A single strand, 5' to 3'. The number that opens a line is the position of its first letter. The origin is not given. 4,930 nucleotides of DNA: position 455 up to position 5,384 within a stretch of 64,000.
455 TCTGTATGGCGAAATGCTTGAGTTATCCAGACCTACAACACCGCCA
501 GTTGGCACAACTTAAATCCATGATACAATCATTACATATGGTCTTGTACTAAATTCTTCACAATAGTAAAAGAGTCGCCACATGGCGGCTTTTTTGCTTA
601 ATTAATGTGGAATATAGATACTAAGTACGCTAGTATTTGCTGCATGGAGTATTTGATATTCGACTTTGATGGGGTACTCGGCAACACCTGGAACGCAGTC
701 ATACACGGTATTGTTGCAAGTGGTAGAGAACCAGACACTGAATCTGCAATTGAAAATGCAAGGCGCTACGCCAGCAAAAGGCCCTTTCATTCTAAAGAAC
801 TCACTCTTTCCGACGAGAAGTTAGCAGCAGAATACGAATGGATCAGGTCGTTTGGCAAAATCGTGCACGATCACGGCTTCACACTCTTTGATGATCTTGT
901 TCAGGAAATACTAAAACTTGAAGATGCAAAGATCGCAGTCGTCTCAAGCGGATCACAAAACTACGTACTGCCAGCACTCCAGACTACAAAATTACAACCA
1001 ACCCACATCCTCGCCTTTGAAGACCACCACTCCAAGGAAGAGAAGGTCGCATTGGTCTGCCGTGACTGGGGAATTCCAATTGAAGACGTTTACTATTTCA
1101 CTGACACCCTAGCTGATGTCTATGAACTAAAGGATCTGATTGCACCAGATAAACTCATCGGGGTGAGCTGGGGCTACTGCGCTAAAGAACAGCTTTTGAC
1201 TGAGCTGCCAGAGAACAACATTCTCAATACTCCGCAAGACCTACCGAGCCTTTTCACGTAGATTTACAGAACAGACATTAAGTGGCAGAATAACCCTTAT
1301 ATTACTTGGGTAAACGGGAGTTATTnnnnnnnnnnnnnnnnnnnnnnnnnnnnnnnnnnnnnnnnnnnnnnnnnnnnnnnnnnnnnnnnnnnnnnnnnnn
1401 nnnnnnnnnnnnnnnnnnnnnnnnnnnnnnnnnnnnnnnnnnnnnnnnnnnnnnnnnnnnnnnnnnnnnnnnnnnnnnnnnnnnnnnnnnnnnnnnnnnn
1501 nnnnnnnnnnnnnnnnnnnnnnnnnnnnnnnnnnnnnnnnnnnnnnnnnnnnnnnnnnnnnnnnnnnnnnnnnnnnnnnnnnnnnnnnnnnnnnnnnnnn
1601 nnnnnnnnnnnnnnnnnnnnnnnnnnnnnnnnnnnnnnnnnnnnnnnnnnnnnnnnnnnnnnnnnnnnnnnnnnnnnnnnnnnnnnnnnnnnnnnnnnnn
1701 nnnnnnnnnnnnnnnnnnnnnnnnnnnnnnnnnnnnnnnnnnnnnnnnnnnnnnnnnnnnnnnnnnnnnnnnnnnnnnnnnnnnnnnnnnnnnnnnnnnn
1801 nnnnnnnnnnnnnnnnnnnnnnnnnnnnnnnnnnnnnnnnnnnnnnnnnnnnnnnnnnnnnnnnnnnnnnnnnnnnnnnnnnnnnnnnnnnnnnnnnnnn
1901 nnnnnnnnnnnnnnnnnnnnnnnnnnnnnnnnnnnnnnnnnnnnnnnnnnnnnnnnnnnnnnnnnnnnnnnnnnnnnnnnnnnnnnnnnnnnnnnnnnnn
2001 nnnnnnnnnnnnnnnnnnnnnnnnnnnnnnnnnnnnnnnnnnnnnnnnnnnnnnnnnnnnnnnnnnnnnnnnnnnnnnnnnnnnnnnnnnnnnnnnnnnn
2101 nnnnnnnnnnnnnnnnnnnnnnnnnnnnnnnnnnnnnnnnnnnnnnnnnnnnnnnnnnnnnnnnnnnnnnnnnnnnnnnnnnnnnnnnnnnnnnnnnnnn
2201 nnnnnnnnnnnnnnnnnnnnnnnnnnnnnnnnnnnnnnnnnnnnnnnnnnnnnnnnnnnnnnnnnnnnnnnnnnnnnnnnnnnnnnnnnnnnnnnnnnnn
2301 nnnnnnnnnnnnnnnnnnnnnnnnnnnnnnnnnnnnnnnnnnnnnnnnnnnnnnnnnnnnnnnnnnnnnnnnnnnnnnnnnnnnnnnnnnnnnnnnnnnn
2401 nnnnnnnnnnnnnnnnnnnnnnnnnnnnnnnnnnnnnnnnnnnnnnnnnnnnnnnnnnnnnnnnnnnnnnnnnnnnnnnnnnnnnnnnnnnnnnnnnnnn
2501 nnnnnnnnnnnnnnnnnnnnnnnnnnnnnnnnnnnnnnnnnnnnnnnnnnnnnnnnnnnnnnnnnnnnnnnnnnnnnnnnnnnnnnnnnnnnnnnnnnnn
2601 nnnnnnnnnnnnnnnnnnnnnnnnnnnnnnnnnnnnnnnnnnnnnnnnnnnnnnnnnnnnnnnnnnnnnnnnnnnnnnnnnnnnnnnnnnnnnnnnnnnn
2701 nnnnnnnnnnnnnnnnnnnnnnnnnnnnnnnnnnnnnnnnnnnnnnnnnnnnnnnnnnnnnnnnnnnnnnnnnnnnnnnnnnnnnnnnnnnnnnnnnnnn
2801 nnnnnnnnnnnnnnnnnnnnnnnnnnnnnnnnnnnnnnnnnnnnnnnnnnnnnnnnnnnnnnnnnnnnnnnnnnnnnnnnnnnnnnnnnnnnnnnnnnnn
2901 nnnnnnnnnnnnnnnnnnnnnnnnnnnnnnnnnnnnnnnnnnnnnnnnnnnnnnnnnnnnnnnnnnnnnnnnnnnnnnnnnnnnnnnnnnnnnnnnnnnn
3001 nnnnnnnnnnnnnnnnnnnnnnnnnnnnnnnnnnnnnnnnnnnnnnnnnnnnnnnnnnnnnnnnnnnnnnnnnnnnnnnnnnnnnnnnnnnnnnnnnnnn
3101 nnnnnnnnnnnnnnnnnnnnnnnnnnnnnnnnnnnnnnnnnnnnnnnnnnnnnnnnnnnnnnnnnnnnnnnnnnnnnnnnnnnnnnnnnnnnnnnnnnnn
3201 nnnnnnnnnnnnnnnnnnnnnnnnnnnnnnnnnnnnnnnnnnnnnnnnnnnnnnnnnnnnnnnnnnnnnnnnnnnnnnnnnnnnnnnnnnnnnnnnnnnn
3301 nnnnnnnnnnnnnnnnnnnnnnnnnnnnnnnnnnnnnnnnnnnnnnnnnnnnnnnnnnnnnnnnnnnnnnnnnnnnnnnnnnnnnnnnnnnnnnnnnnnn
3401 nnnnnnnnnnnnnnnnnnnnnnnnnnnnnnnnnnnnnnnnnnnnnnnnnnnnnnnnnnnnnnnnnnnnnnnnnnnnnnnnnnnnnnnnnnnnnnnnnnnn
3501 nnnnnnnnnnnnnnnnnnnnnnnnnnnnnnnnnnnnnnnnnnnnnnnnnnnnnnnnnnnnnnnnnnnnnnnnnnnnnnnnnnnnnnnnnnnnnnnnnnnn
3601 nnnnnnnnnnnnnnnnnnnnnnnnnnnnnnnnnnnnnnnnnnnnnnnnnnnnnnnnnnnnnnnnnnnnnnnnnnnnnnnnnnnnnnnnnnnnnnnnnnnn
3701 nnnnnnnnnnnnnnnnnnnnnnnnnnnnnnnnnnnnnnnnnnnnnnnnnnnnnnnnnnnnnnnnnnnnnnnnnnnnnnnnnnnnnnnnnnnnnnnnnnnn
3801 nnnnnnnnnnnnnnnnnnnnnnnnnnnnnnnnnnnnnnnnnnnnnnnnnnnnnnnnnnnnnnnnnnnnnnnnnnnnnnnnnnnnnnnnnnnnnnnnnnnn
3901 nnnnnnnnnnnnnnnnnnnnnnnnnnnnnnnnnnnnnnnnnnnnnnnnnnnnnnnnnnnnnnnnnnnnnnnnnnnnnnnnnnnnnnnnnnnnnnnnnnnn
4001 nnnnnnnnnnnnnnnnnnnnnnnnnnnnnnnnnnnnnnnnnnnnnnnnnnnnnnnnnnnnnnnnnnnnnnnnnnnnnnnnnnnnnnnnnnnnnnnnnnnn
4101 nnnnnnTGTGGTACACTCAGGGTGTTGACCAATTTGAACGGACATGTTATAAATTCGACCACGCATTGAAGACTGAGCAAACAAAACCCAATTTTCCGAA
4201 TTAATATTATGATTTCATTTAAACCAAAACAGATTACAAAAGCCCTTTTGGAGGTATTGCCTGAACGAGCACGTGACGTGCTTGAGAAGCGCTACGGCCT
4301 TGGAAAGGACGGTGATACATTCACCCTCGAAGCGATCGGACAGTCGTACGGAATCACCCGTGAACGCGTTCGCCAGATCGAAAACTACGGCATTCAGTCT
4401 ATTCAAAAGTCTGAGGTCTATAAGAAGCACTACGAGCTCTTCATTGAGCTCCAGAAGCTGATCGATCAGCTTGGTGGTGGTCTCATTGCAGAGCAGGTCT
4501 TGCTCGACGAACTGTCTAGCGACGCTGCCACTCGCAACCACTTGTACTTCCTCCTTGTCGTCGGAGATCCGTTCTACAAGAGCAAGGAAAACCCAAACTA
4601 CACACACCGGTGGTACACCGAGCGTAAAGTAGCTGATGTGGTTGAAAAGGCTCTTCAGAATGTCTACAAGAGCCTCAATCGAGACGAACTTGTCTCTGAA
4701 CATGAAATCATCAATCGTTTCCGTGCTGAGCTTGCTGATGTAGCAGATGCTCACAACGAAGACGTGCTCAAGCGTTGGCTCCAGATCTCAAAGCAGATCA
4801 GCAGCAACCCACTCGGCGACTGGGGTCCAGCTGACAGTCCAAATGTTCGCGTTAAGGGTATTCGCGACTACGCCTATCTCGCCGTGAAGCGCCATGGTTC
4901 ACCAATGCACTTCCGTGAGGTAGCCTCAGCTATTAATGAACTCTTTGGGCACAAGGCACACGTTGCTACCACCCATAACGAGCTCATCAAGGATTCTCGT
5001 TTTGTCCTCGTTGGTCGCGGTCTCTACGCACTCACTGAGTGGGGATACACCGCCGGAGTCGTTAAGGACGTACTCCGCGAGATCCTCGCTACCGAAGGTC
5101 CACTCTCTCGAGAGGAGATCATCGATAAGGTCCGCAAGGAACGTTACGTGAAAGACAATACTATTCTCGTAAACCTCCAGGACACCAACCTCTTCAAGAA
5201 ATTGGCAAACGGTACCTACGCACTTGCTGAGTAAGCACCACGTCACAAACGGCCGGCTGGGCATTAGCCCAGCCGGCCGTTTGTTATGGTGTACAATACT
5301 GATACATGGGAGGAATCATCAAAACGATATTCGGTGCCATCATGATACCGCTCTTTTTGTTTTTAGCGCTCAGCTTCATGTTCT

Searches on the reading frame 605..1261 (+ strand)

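Call 88: search_protein_families(library=pfam, proteins=[window:605-1261:+], max_evalue=0.00001)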
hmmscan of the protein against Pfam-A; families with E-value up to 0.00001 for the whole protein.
window:605-1261:+ (218 aa): 1 family
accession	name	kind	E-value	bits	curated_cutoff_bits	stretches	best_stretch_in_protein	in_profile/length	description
PF13419.12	HAD_2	-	3.3e-09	37.5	23.8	1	17-172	1-165/178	Haloacid dehalogenase-like hydrolase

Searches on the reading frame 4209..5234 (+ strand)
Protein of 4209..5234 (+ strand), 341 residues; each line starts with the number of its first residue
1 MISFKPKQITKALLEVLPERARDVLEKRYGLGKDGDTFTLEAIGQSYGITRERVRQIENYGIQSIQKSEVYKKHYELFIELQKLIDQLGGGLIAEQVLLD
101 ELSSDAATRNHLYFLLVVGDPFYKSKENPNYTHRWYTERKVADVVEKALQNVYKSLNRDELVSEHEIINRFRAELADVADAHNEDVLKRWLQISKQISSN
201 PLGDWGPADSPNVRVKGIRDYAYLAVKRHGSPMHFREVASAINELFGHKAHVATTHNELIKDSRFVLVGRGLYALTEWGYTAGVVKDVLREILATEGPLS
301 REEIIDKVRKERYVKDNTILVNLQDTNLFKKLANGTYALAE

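Call 88: search_protein_families(library=pfam, proteins=[window:4209-5234:+], max_evalue=0.00001)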
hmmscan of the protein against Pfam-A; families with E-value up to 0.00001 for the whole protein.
window:4209-5234:+ (341 aa): 2 families
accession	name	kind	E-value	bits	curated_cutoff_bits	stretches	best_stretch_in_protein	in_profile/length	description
PF04545.22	Sigma70_r4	-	1.1e-14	54.1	24.1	1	13-67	1-50/50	Sigma-70, region 4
PF05066.19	HARE-HTH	-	1.3e-09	38.7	25.9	0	224-278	9-71/71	HB1, ASXL, restriction endonuclease HTH domain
